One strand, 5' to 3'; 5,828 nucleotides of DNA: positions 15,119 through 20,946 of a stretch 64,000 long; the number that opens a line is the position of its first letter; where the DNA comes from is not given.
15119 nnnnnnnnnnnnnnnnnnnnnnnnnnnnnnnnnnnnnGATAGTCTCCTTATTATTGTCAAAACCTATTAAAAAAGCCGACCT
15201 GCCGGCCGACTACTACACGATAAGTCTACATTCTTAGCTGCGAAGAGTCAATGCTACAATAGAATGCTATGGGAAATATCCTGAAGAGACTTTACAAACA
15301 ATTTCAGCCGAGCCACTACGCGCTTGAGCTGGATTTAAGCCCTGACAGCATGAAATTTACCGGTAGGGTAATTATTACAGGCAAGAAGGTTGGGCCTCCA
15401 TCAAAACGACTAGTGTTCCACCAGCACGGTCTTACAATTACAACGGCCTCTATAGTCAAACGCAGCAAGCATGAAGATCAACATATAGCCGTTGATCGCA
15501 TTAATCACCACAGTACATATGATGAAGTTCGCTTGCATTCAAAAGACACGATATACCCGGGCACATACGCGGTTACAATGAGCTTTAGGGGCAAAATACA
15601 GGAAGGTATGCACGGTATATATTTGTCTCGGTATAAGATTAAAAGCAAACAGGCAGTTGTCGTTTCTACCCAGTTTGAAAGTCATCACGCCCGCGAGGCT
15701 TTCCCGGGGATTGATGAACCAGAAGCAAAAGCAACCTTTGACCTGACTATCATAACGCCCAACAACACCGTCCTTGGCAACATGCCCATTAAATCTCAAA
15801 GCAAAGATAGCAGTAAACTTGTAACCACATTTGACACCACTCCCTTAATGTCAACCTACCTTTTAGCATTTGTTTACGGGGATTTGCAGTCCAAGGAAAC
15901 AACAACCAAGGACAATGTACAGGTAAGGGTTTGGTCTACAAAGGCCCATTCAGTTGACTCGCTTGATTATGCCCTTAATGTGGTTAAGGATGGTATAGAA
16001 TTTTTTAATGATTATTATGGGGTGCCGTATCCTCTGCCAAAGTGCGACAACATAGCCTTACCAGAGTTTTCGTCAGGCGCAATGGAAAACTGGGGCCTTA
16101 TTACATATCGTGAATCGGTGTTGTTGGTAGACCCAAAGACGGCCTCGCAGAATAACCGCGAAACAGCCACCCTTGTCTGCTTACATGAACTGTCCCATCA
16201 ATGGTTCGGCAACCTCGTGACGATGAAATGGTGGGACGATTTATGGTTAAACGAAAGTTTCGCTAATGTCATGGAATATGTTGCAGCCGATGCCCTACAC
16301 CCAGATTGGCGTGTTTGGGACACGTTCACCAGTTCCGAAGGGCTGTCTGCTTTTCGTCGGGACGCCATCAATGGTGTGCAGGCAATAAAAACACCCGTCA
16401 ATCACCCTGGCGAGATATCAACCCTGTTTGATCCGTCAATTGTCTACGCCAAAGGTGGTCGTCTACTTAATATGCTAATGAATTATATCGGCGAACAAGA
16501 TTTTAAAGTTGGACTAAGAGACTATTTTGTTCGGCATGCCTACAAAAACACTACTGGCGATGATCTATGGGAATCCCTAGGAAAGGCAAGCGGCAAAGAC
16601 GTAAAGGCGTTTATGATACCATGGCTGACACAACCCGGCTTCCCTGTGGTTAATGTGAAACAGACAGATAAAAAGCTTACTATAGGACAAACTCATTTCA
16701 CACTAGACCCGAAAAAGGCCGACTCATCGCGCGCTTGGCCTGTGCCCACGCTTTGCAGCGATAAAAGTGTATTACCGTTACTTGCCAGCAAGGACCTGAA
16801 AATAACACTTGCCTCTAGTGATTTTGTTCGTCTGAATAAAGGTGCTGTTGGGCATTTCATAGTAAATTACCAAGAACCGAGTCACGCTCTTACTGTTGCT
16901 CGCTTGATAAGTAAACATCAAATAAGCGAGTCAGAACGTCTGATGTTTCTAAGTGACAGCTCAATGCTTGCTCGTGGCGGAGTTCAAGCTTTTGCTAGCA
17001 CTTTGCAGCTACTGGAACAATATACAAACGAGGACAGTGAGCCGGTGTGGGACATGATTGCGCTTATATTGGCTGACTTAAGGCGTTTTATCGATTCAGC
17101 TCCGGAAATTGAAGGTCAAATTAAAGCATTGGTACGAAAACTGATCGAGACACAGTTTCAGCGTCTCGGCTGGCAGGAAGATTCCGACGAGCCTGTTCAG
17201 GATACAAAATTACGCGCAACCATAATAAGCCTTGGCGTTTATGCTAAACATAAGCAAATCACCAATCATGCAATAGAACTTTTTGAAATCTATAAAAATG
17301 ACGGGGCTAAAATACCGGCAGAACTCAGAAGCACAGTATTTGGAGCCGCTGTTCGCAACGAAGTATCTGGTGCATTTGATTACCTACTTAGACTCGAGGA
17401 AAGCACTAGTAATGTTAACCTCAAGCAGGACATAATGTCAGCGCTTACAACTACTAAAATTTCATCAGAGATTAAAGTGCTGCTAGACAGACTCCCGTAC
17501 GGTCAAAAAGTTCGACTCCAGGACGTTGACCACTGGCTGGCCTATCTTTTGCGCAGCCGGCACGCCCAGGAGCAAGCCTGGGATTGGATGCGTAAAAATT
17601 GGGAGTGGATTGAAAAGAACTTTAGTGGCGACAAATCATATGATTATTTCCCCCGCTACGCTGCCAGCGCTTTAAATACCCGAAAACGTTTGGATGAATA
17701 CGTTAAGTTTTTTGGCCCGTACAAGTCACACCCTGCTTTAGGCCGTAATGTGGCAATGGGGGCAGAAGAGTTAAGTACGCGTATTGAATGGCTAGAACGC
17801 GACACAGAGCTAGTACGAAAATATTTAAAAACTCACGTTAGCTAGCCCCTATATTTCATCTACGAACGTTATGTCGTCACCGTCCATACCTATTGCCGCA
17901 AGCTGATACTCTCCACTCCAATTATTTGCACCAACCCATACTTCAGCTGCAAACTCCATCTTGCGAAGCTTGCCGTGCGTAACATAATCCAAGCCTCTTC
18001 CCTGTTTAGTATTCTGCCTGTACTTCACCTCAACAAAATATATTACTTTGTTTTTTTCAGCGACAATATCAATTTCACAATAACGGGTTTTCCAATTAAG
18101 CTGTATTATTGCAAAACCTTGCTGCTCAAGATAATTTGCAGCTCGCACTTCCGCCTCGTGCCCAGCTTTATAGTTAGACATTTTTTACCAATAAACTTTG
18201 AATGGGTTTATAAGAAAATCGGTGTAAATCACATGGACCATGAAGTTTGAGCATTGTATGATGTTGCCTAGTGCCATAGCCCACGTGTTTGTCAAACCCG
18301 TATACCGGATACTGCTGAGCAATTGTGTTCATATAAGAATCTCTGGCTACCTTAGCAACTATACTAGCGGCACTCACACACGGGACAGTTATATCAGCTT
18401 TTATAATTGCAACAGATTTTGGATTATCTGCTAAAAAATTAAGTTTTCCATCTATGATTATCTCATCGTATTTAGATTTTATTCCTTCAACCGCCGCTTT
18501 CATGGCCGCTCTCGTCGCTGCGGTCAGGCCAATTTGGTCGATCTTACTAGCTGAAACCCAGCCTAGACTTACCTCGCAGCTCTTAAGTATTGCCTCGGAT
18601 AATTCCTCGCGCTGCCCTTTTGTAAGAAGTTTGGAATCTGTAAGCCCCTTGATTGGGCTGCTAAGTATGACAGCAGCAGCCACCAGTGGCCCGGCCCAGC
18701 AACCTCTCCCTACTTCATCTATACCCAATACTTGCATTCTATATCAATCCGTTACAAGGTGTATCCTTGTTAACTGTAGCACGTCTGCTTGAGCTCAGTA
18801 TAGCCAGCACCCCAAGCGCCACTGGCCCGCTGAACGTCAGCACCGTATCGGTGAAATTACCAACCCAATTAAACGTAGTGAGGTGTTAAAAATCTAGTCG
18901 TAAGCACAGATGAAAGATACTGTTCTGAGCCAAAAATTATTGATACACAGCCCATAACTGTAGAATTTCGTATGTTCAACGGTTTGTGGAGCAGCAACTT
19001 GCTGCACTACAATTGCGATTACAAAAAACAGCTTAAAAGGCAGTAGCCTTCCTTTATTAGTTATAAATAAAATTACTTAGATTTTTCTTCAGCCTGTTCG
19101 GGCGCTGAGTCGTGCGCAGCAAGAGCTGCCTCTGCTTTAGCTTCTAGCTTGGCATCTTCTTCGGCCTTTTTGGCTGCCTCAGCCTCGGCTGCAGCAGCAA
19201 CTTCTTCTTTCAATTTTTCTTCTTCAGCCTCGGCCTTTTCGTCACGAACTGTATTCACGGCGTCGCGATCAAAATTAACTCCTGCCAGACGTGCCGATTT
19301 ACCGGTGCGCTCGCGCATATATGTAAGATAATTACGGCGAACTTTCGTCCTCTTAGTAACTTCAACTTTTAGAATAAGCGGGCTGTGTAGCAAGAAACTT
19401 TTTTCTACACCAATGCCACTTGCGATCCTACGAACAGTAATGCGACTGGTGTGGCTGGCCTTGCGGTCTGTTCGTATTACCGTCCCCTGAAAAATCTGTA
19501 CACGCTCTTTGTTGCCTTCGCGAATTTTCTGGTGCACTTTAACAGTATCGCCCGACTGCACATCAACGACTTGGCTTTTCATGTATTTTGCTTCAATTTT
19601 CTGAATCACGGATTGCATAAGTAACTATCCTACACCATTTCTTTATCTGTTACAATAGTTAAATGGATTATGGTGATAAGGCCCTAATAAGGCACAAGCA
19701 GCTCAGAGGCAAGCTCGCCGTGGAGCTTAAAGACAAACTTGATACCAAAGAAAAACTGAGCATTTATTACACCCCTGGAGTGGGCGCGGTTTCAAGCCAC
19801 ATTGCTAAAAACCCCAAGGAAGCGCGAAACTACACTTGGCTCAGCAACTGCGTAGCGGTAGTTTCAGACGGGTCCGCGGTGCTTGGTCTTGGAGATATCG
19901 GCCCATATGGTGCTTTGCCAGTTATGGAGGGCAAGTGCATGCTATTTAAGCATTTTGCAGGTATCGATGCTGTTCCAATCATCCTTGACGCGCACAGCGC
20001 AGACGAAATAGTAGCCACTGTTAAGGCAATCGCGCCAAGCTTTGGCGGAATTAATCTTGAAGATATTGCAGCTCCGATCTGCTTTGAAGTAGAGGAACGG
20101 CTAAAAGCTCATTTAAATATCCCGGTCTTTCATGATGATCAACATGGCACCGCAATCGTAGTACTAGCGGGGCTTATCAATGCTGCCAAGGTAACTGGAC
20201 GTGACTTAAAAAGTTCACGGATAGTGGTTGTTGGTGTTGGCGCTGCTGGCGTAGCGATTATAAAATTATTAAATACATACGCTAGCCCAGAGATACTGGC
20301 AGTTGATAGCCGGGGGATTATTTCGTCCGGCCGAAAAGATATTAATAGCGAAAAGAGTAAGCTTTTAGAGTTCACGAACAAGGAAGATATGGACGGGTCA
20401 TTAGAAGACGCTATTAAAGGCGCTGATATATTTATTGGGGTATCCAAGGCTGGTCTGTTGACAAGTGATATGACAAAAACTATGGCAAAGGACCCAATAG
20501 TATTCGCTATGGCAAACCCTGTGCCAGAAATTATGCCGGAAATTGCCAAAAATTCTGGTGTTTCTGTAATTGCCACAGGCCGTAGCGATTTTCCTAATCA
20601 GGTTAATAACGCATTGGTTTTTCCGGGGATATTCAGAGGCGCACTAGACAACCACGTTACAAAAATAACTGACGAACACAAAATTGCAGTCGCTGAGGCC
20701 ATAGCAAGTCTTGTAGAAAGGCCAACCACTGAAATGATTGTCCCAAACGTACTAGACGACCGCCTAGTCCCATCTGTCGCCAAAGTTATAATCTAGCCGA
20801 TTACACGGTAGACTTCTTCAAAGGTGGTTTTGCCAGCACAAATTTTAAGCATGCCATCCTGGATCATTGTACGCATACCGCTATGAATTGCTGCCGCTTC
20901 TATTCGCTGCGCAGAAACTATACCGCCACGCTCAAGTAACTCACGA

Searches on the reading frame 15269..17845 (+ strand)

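Call 6: search_protein_families(library=ncbifam, proteins=[window:15269-17845:+])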
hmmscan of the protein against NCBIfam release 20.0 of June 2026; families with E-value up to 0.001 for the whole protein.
window:15269-17845:+ (858 aa): 3 families
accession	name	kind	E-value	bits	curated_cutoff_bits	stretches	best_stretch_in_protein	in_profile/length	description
TIGR02412.1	pepN_strep_liv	equivalog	2e-85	287.8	591.2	1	121-470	109-456/832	aminopeptidase N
TIGR02414.1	pepN_proteo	equivalog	9.7e-38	129.9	718.2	1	12-466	7-447/868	aminopeptidase N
TIGR02411.1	leuko_A4_hydro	equivalog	7.1e-29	101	761.7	1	9-437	8-417/600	leukotriene-A(4) hydrolase/aminopeptidase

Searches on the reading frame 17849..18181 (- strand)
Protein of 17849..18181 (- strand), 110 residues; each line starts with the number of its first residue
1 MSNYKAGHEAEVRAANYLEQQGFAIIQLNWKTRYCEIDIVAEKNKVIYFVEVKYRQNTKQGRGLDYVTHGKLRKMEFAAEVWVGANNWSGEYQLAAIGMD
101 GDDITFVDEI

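Call 6: search_protein_families(library=ncbifam, proteins=[window:17849-18181:-])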
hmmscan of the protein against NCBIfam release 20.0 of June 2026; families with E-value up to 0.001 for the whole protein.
window:17849-18181:- (110 aa): 22 families
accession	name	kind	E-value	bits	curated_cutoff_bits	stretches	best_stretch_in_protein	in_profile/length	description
NF009152.0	PRK12497.2-4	equivalog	2.7e-25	88.6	111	1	2-110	6-112/114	YraN family protein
NF009150.0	PRK12497.1-3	equivalog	1.3e-22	80.1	81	1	2-88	4-92/118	YraN family protein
NF009154.0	PRK12497.3-3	equivalog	1.5e-19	70.3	109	1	4-85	10-91/123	YraN family protein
NF009151.0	PRK12497.1-5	equivalog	2.5e-19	69.8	124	1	4-87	14-95/126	YraN family protein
TIGR00252.1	TIGR00252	hypoth_equivalog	9.5e-18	64.3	69.05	1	6-89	9-92/123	YraN family protein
NF011281.0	PRK14689.1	equivalog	9.9e-18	64.4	122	1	4-95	8-100/128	hypothetical protein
NF011268.0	PRK14675.1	equivalog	4.1e-16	59.1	180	1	2-86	8-92/127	hypothetical protein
NF011270.0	PRK14677.1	equivalog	2.9e-15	56.5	124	1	8-107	5-102/108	hypothetical protein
NF011273.0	PRK14680.1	equivalog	3.1e-15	56.3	199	1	3-89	5-92/134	hypothetical protein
NF011274.0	PRK14681.1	equivalog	3.2e-14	53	207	1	7-86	46-126/158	hypothetical protein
NF009153.0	PRK12497.3-1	equivalog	1.3e-13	51.2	171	1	7-87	13-95/125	YraN family protein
NF011271.0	PRK14678.1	equivalog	1.6e-13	50.7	172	1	5-83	7-82/120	hypothetical protein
NF011275.0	PRK14682.1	equivalog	3e-13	50.1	203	1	3-103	3-106/117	hypothetical protein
NF009157.0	PRK12497.4-3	equivalog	4.6e-10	39.9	152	1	5-83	7-85/116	YraN family protein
NF011267.0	PRK14674.1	equivalog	4.2e-09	36.6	232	1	5-79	6-80/133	hypothetical protein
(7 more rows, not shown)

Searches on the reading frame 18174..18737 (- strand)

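Call 6: search_protein_families(library=ncbifam, proteins=[window:18174-18737:-])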
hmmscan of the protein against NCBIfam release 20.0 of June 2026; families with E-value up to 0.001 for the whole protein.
window:18174-18737:- (187 aa): 10 families
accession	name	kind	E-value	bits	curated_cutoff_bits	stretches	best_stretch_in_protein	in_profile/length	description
NF000595.1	PRK00015.1-3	equivalog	2.9e-62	210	167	1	2-181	3-186/188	ribonuclease HII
NF000594.1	PRK00015.1-1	equivalog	5.8e-56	189.9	243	1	3-181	71-250/251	ribonuclease HII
NF000596.1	PRK00015.1-4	equivalog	1e-51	175.5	251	1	3-183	2-184/186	ribonuclease HII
NF010537.0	PRK13925.1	equivalog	1.5e-50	171.7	252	1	2-180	11-196/200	ribonuclease HII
NF000598.1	PRK00015.2-2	equivalog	5.1e-46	156.9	273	1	2-177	21-201/203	ribonuclease HII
NF010538.0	PRK13926.1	equivalog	9.3e-46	156.7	285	1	2-185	23-207/213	ribonuclease HII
NF000600.1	PRK00015.2-4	equivalog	9.9e-36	123.3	364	1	3-179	30-210/212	ribonuclease HII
NF011119.0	PRK14550.1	equivalog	4.2e-27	95.5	350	1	3-177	2-186/204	ribonuclease HII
TIGR00729.1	TIGR00729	equivalog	7.9e-22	78.3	123.3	1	3-147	1-168/207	ribonuclease HII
TIGR00716.1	rnhC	equivalog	0.00033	20.1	161.2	0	3-69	83-155/284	ribonuclease HIII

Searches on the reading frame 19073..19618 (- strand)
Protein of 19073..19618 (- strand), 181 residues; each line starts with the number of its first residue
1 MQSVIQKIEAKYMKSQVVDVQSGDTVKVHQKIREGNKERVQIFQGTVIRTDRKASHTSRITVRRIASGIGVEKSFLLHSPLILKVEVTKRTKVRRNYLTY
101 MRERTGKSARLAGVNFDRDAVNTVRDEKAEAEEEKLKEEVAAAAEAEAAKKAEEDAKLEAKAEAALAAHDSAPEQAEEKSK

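Call 6: search_protein_families(library=ncbifam, proteins=[window:19073-19618:-])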
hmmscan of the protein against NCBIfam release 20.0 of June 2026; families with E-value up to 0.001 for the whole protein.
window:19073-19618:- (181 aa): 1 family
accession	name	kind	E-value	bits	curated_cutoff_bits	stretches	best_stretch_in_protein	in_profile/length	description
TIGR01024.1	rplS_bact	equivalog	3.9e-34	117.2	90.7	1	3-111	2-110/114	50S ribosomal protein L19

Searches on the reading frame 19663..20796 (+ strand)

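Call 6: search_protein_families(library=ncbifam, proteins=[window:19663-20796:+])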
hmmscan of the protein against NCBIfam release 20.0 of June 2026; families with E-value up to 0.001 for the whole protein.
window:19663-20796:+ (377 aa): 3 families
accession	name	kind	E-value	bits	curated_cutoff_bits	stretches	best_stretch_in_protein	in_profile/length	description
NF009501.0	PRK12861.1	subfamily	4e-104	349.2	1178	1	14-359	19-364/764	NADP-dependent malic enzyme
NF010052.0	PRK13529.1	subfamily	2.4e-33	115.6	326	2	114-364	229-514/564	oxaloacetate-decarboxylating malate dehydrogenase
NF041582.1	malolactic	exception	1.2e-20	73.6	850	1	130-356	227-484/536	malolactic enzyme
